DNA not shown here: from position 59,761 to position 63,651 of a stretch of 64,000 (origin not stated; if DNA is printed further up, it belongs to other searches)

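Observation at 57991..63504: Orphan 'evolved' VgrG: spike protein fused to a ~1200-aa VasX-like membrane-disrupting effector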

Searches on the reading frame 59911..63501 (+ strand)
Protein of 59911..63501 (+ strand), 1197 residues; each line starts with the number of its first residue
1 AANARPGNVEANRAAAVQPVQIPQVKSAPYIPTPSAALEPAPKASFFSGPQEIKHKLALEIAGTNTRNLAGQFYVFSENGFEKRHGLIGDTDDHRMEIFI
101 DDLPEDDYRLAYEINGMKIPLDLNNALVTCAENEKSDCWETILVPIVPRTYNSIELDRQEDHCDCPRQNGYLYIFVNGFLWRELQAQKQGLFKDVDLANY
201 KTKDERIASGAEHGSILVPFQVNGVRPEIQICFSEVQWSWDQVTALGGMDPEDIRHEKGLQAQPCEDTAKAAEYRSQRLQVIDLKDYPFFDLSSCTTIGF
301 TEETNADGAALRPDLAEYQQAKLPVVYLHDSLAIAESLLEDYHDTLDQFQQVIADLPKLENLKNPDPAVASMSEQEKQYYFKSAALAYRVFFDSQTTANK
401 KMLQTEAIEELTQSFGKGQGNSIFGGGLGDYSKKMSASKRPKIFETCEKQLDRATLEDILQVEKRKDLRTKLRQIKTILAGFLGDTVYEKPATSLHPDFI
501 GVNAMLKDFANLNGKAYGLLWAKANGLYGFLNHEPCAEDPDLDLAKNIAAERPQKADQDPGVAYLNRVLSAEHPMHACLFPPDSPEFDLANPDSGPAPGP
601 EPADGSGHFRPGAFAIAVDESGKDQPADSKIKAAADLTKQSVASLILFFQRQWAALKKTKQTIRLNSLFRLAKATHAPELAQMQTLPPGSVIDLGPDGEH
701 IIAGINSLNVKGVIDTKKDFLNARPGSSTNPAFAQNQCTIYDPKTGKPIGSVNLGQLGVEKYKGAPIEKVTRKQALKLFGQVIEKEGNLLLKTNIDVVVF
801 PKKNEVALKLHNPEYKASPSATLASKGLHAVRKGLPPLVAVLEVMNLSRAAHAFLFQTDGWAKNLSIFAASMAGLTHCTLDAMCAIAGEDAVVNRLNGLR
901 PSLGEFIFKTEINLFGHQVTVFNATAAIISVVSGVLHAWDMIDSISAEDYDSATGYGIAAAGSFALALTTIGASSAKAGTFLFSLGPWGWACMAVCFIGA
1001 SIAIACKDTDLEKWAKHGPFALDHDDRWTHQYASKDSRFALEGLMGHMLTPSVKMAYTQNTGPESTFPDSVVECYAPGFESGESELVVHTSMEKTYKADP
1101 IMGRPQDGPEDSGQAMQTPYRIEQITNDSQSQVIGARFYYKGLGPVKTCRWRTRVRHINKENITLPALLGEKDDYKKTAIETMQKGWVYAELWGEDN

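Call 11: find_homologous_proteins(query=window:59911-63501:+)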
Query window:59911-63501:+ (1197 aa): 28 proteins with E <= 0.001 among 8000 candidates.
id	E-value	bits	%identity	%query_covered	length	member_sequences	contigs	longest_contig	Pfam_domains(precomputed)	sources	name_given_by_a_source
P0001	0.0e+0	2777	100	100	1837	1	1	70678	PF04717.19,PF20249.4,PF22178.4,PF05954.18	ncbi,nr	ncbi:MAG: type VI secretion system tip protein VgrG [Desulfobacteraceae bacterium]|nr:type VI secret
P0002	3.1e-248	845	50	67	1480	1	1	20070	PF04717.19,PF20093.6,PF22178.4,PF05954.18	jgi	jgi:type VI secretion system secreted protein VgrG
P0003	1.8e-215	737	37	95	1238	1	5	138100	PF20249.4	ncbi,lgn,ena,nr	ncbi:MAG: hypothetical protein M0036_20165 [Desulfobacteraceae bacterium]|nr:hypothetical protein [D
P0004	9.8e-176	605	37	83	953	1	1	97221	-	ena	-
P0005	1.2e-158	548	35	75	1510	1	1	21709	PF04717.19,PF22178.4,PF05954.18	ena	-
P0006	8.0e-150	519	32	97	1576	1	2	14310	PF13665.12,PF20249.4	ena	-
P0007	7.8e-112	393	30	89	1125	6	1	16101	PF20249.4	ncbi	-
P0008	4.9e-105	371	29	89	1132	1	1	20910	-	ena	-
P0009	7.3e-104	367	29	90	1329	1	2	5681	-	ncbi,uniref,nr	ncbi:hypothetical protein CAI21_22215 [Alkalilimnicola ehrlichii]|uniref:Uncharacterized protein n=1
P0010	6.1e-98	347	29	89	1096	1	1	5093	-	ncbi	-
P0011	2.4e-78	282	51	25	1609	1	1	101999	PF04717.19,PF20093.6,PF22178.4,PF05954.18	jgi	jgi:type VI secretion system secreted protein VgrG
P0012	6.8e-54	201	41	24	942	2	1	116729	PF20249.4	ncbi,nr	ncbi:MAG: toxin VasX, partial [Desulfuromonadales bacterium]|nr:toxin VasX [Desulfuromonadales bacte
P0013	3.3e-50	189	38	28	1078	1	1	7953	PF13665.12,PF20249.4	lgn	-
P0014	1.7e-46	177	30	40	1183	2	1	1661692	PF13665.12,PF20249.4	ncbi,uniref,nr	ncbi:DUF4150 domain-containing protein [Desulfuromonas sp. KJ2020]|uniref:PAAR-like domain-containin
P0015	5.4e-43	165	35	28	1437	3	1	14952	PF13665.12,PF20249.4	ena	-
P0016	1.5e-38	151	23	87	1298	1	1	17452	PF13665.12,PF01476.27,PF20249.4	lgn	-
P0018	5.9e-36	142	30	39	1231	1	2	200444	PF20249.4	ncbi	-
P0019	1.3e-28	118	30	24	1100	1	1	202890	PF13665.12,PF20249.4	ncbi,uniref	ncbi:PAAR-like domain-containing protein [Geoalkalibacter halelectricus]|uniref:PAAR-like domain-con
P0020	6.1e-27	112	27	40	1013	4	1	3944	PF20249.4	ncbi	-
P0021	4.1e-26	109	31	27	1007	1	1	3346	PF20249.4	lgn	-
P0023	1.5e-24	104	27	23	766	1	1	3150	PF13665.12,PF05488.19,PF20249.4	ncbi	ncbi:MAG: PAAR-like domain-containing protein, partial [Desulforhopalus sp.]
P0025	8.9e-13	65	27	20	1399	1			PF13665.12,PF01476.27,PF20249.4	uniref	uniref:PAAR-like domain-containing protein n=1 Tax=Gynuella sp. TaxID=2969146 RepID=UPI003D13F0B3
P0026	1.6e-12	64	23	75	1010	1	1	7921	PF20249.4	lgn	-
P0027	1.3e-9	55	39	6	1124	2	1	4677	PF20249.4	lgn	-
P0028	1.9e-8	51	38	6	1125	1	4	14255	PF20249.4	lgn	-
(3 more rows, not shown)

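Call 13: find_encoding_contigs(protein=P0001, flank=10000, max_places=4)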
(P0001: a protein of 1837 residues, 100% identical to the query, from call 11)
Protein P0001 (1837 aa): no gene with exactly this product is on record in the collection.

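Call 21: search_solved_structures(query=window:59911-63501:+, max_evalue=10, show_alignments=2)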
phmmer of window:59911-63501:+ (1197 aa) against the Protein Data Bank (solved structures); distinct sequences matched with E-value up to 10: 1.
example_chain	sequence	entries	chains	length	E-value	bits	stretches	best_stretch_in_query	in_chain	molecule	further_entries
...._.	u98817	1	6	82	1.7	9.7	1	769-825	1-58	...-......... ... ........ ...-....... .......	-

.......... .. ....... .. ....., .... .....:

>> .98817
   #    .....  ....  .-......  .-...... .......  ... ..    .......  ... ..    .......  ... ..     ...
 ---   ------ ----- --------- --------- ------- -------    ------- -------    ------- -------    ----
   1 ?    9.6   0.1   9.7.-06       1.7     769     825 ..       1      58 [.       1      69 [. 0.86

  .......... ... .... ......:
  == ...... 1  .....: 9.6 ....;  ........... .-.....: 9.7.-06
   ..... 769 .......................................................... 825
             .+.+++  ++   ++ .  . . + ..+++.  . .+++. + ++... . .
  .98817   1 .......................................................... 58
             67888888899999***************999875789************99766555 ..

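Call 33: search_solved_structures(query=A1, max_evalue=1, show_alignments=0)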
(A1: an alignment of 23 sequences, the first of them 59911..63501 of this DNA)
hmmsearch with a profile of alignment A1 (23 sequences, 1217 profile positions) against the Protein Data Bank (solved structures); distinct sequences matched with E-value up to 1: 10.
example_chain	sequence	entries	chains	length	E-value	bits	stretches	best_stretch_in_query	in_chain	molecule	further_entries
8qjc_A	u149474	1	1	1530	8.3e-09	37.4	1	31-130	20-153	T6SS-associated Rhs core and toxin domain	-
4mtk_A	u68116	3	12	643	3.4e-06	28.7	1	18-163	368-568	VgrG1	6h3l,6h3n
4uhv_A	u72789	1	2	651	3.5e-06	28.6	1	18-163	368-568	VGRG1, VALINE-GLYCINE REPEAT PROTEIN G1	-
28yn_A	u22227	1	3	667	3.7e-06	28.6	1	18-163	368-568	Type VI secretion system spike protein VgrG1a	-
7q5p_A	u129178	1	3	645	0.00011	23.8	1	13-93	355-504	Type VI secretion protein VgrG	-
2pi4_A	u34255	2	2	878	0.39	12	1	766-903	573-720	DNA-directed RNA polymerase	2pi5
1cez_A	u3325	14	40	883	0.39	11.9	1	766-903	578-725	PROTEIN (BACTERIOPHAGE T7 RNA POLYMERASE) | DNA-DIRECTED RNA POLYMERASE | BACTERIOPHAGE T7 RNA POLYMERASE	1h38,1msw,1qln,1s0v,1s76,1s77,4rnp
3e2e_A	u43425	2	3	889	0.4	11.9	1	766-903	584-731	DNA-directed RNA polymerase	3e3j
9yxm_A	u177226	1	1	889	0.4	11.9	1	766-903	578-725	RNA polymerase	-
3eoi_A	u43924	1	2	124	0.77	11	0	540-578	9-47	PilM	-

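Call 34: search_protein_representatives(protein=window:59911-63501:+)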
Query: 1197 residues. Proteins with E-value up to 0.001 (for the whole library): 418; up to 1e-10: 272; up to 1e-30: 63. The best 150 are listed.
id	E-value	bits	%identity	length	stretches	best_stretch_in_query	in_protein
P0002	9.9e-249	845.1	50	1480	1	45-851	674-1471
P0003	5.7e-216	736.6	40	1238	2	440-1191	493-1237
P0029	1.4e-153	529.9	38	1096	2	449-1169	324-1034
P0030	7.3e-111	388.5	32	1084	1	132-1191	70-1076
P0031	1.3e-105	371.1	32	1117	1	132-1169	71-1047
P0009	2.3e-104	366.9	33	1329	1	130-1190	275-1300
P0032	3.8e-99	349.7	33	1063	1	140-1191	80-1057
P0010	1.9e-98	347.3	32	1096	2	133-897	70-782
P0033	4.3e-98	346.2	33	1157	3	491-1191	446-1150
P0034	8.8e-86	305.4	32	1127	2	138-760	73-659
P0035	1.1e-85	305.1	31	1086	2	449-1141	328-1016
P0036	5.6e-83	296.1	57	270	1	942-1196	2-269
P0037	1.4e-79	284.8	29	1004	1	144-1065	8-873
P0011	7.8e-79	282.4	49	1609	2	40-345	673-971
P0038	2.4e-77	277.4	33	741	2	425-864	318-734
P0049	1.8e-50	188.4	28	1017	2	378-1167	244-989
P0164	9.4e-20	86.7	37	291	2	1017-1168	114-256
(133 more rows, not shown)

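Call 36: find_related_loci(query=A1, collection=genome_contigs, flank=10000)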
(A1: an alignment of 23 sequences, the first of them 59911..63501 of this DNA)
Query A1 (1197 aa) in genome_contigs; peptide patterns used: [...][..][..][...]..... (x = any residue, [..] = any of these).
63 stretches matched a pattern; 61 encode a relative of the query (tblastn E <= 1e-3); 61 distinct loci.
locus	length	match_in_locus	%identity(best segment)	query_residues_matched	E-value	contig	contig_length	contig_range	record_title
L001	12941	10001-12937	36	119-1161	4e-166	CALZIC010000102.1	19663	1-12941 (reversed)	MAG: uncultured Desulfuromonadales bacterium isolate FO_M_Desulfobacterota_26 genome assembly, contig: scaffold_7591, wh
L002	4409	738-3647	35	142-1169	6e-162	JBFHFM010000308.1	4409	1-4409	MAG: Trichloromonas sp. isolate Mix_sand07.2021.05.G.127 k141_1117247_length_4409_cov_40.1057, whole genome shotgun sequ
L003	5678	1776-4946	29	113-1192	5e-109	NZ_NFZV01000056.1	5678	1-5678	Alkalilimnicola ehrlichii strain AK92 NODE_56_length_5678_cov_43.0045_ID_111, whole genome shotgun sequence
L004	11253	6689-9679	28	144-1192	6e-101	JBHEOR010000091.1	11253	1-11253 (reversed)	MAG: Desulfopila sp. isolate S6_bin.40.strict S6_NODE_91, whole genome shotgun sequence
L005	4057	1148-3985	27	144-1166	8e-88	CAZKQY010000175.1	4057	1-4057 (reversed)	MAG TPA_asm: uncultured Syntrophotalea sp. isolate SRP067234_co1_222 genome assembly, contig: k99_418829, whole genome s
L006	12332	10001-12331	29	132-953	1e-86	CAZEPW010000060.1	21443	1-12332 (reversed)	MAG TPA_asm: uncultured Thioalkalispiraceae bacterium isolate SRP128015_co3_248 genome assembly, contig: NODE_2388_lengt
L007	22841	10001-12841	26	139-1166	2e-80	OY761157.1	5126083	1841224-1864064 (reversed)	MAG: Geopsychrobacteraceae bacterium isolate 7e0229ee-3fa4-4a3a-a36e-7d24d540a0b4 genome assembly, chromosome: 1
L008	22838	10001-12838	25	139-1166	3e-73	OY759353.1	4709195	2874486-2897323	MAG: Geopsychrobacteraceae bacterium isolate b20cad9c-d1d2-40c5-8f7b-178437520c26 genome assembly, chromosome: 1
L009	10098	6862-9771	35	142-1169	2e-157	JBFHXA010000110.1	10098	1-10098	MAG: Trichloromonas sp. isolate Mix_sand09.2021.07.Z.44 k141_874281_length_10098_cov_9.4592, whole genome shotgun sequen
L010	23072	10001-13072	25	168-1187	1e-56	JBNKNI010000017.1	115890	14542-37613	MAG: Reinekea sp. isolate G2.bin.2.strict NODE_17_length_115890_cov_8.446012, whole genome shotgun sequence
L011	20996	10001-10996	38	2-338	7e-54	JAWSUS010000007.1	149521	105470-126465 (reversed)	MAG: Desulfuromonadales bacterium isolate B4G8H2-01 NODE_7_length_149521_cov_719.975041, whole genome shotgun sequence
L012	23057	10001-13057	25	170-1166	3e-51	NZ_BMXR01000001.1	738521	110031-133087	Saccharospirillum salsuginis strain KCTC 22169 sequence01, whole genome shotgun sequence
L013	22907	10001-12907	23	132-1168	1e-50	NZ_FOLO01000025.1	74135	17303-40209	Pseudoalteromonas denitrificans DSM 6059, whole genome shotgun sequence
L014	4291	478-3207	28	134-1030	1e-43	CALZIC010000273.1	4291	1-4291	MAG: uncultured Desulfuromonadales bacterium isolate FO_M_Desulfobacterota_26 genome assembly, contig: scaffold_19812, w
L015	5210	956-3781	30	129-1165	3e-42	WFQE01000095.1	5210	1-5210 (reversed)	MAG: Rhodobacteraceae bacterium isolate S012_94 k151_195431, whole genome shotgun sequence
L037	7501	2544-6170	28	142-1192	2e-22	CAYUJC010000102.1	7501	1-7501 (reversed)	MAG TPA_asm: uncultured Desulfuromonas sp. isolate binchicken_co173_277 genome assembly, contig: NODE_32691_length_7501_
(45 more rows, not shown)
